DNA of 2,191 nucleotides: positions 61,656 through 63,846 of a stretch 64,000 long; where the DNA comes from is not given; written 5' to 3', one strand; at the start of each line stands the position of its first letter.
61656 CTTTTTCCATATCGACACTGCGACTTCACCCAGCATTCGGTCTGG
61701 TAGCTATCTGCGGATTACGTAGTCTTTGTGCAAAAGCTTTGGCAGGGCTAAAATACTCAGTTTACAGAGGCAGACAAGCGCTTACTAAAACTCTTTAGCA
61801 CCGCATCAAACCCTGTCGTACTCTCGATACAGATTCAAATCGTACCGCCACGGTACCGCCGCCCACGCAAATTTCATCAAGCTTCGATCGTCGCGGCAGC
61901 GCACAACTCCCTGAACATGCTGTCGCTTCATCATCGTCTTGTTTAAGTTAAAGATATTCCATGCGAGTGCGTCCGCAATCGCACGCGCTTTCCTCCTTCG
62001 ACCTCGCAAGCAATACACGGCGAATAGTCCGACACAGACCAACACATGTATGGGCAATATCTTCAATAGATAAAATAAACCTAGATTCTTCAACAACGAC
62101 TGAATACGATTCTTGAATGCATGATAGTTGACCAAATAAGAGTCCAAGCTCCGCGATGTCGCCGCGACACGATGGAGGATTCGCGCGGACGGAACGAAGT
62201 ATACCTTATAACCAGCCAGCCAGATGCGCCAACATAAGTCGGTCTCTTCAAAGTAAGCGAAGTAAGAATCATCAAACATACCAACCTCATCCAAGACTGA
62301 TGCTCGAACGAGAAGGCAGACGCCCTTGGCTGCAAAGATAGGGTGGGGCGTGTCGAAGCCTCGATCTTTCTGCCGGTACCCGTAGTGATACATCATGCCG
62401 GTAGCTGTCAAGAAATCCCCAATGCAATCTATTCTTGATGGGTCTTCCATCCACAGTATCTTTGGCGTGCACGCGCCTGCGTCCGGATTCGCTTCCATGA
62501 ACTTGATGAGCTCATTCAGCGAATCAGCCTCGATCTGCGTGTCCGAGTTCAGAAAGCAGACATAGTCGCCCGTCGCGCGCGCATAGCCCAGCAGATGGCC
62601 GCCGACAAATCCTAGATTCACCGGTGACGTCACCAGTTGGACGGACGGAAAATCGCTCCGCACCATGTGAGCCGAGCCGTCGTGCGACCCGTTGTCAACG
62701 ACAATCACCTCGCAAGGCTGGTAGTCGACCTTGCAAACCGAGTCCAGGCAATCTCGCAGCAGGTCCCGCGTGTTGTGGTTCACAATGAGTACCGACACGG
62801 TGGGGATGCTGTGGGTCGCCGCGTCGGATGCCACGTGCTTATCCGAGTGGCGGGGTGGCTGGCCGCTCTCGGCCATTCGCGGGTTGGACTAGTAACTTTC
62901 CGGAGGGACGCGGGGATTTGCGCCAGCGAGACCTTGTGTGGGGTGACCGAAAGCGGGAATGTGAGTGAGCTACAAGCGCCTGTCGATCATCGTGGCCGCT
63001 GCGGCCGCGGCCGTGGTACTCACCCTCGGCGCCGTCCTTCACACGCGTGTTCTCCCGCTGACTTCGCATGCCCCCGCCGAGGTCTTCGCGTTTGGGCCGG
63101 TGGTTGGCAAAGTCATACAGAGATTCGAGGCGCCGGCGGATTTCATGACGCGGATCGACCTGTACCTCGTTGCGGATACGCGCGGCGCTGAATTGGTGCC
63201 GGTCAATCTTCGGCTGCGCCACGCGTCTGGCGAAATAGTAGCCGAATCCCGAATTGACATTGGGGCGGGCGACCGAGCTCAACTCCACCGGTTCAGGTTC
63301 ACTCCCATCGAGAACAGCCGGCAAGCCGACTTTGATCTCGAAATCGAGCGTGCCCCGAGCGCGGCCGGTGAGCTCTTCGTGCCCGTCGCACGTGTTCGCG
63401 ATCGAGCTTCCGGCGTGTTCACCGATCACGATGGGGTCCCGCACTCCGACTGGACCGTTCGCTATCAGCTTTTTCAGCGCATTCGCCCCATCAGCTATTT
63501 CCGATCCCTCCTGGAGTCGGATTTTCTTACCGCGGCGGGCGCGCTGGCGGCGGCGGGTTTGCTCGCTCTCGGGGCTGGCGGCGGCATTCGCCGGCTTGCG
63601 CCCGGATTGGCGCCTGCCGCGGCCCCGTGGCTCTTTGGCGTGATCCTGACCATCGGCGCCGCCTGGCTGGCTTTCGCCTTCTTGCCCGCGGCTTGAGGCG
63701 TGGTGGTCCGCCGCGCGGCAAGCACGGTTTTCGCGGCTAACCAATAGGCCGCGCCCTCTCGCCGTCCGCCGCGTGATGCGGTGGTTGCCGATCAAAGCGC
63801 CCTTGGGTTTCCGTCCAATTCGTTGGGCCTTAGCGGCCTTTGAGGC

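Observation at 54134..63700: Lower-GC island encoding an Arn-like 4-amino-pentose pathway (ArnA-CT-like, ArnB-like, ArnC-like, ArnT-like) plus GNAT, Zn-ribbon methyltransferase and a second GT2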

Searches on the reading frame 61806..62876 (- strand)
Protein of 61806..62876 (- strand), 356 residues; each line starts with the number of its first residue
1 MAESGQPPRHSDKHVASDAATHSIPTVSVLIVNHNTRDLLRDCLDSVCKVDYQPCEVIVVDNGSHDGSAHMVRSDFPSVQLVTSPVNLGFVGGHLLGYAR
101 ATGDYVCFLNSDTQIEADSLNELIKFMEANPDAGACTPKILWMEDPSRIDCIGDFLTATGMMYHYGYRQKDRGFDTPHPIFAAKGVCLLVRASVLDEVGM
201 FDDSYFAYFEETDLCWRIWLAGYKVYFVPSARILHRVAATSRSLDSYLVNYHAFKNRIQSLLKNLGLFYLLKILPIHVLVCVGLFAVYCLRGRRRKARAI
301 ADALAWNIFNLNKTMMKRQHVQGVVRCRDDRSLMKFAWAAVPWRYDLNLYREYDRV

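Call 4: search_protein_families(library=pfam, proteins=[window:61806-62876:-], max_evalue=0.01)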
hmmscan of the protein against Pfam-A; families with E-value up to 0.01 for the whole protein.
window:61806-62876:- (356 aa): 4 families
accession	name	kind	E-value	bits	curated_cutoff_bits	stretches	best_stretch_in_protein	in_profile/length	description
PF00535.33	Glycos_transf_2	-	3.1e-26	92.8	23.3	1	28-145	1-123/168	Glycosyl transferase family 2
PF13641.12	Glyco_tranf_2_3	-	3.4e-16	60.4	27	1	25-236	1-212/230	Glycosyltransferase like family 2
PF13632.12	Glyco_trans_2_3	-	2.2e-13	50.9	27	1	105-289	1-129/198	Glycosyl transferase family group 2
PF10111.15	Glyco_tranf_2_2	-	2.1e-08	34.5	27.3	1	31-261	6-235/276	Glycosyltransferase like family 2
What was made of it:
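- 61806..62876 (-): GT2b: family-2 glycosyltransferase with one C-terminal TM segment; the most AT-shifted gene. Pfam Glycos_transf_2 / Glyco_tranf_2_3 (call 4).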

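Call 5: search_protein_families(library=ncbifam, proteins=[window:61806-62876:-], max_evalue=0.01)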
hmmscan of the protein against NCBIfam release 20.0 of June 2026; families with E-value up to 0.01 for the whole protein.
window:61806-62876:- (356 aa): 24 families
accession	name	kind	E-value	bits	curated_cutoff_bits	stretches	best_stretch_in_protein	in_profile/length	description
TIGR03965.1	mycofact_glyco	equivalog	2e-20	73.1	280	1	19-237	68-282/467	mycofactocin biosynthesis glycosyltransferase MftF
TIGR03937.1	PgaC_IcaA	equivalog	2.2e-20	73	422.3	1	13-235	33-250/407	poly-beta-1,6-N-acetyl-D-glucosamine synthase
NF007482.0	PRK10073.1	equivalog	1.2e-13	50.8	423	1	23-144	4-128/334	glycosyltransferase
NF038299.1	EPS_HpsN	equivalog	1.3e-13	50.6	425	1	25-272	1-261/317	hormogonium polysaccharide biosynthesis glycosyltransferase HpsN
TIGR01556.1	rhamnosyltran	subfamily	1.4e-13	50.6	200.55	1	47-299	14-273/281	rhamnosyltransferase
NF041875.1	EPS_EpsD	equivalog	5.3e-13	49.1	370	1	27-248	1-217/325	exopolysaccharide biosynthesis glycosyltransferase EpsD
TIGR04283.1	glyco_like_mftF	equivalog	1.4e-12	47.7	182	1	27-132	1-103/221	TIGR04283 family arsenosugar biosynthesis glycosyltransferase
NF045692.1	OglycostaseCruG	equivalog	2.8e-12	46.3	600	1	18-235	34-255/386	2'-O-glycosyltransferase CruG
NF050113.1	gal_furan_GlfT1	equivalog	2.9e-12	46.5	330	1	29-235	3-206/290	galactofuranosyltransferase GlfT1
NF047683.1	TeichurnBiosyTuaG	equivalog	7.4e-11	42.2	400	1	23-137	4-121/252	teichuronic acid biosynthesis protein TuaG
TIGR04242.1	nodulat_NodC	equivalog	9.1e-11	41.3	550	1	16-137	39-165/395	chitooligosaccharide synthase NodC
NF038302.1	EPS_HpsE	equivalog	1.3e-10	40.8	300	1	28-250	4-236/307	hormogonium polysaccharide biosynthesis glycosyltransferase HpsE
TIGR03111.1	glyc2_xrt_Gpos1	hypoth_equivalog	1.6e-10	40.4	363.95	1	14-142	38-171/439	TIGR03111 family XrtG-associated glycosyltransferase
NF050050.1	ProtGlycPglI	equivalog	6.3e-09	35.6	500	1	25-127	2-108/306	GalNAc(5)-diNAcBac-PP-undecaprenol beta-1,3-glucosyltransferase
NF041394.1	GtaseAglG_Halo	equivalog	1.8e-08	34.1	440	1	27-238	3-218/304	glucosyl-dolichyl phosphate glucuronosyltransferase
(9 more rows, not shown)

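Call 33: search_solved_structures(query=window:61806-62876:-, max_evalue=0.001)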
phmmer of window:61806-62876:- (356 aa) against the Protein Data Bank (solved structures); distinct sequences matched with E-value up to 0.001: 17.
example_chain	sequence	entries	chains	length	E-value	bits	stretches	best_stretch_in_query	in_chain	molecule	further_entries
6p61_A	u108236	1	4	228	3.6e-09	39.2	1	23-140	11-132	Glycosyltransferase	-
5hea_A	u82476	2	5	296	7e-07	31.7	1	27-136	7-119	Putative glycosyltransferase (GalT1)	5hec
22ao_A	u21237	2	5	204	1.1e-05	27.7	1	25-132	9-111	GmaR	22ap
8vh7_A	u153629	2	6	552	1.5e-05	27.3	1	23-133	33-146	Heparosan synthase B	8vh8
8viw_A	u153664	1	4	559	1.5e-05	27.3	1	23-133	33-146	Heparosan synthase B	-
6s22_A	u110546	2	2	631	4.3e-05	25.8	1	23-236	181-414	Polypeptide N-acetylgalactosaminyltransferase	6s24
9hwj_A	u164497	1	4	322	4.4e-05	25.8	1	22-125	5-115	Undecaprenyl-phosphate 4-deoxy-4-formamido-L-arabinose transferase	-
3bcv_A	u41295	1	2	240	6.2e-05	25.2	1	24-120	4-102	Putative glycosyltransferase protein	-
6yv7_B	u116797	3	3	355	0.00018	23.8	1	24-137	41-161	Glycosyl transferase, family 2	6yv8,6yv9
6yv7_A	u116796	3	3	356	0.00018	23.8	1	24-137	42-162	Glycosyl transferase, family 2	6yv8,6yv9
7msp_A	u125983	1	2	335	0.00018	23.7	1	23-124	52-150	SPbeta prophage-derived glycosyltransferase SunS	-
5tze_C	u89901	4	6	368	0.00019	23.7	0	28-129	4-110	Glycosyl transferase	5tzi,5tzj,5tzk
7msn_A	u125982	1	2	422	0.00027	23.2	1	23-123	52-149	SPbeta prophage-derived glycosyltransferase SunS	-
2d7i_A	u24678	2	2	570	0.00027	23.2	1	21-235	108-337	Polypeptide N-acetylgalactosaminyltransferase 10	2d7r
2z87_A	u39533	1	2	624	0.00039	22.6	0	14-121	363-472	Chondroitin synthase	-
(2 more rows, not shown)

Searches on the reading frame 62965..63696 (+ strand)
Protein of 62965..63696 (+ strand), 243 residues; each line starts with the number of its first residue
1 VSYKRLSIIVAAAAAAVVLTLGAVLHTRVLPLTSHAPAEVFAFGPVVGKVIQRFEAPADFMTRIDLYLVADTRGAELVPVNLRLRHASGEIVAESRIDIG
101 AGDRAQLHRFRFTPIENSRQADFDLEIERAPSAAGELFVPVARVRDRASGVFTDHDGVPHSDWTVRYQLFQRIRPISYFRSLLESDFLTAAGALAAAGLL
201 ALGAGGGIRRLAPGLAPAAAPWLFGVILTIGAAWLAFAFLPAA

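Call 4: search_protein_families(library=pfam, proteins=[window:62965-63696:+], max_evalue=0.01)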
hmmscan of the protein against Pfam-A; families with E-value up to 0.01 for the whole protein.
window:62965-63696:+ (243 aa): 0 families

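Call 5: search_protein_families(library=ncbifam, proteins=[window:62965-63696:+], max_evalue=0.01)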
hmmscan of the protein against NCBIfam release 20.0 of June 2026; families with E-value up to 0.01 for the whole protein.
window:62965-63696:+ (243 aa): 0 families
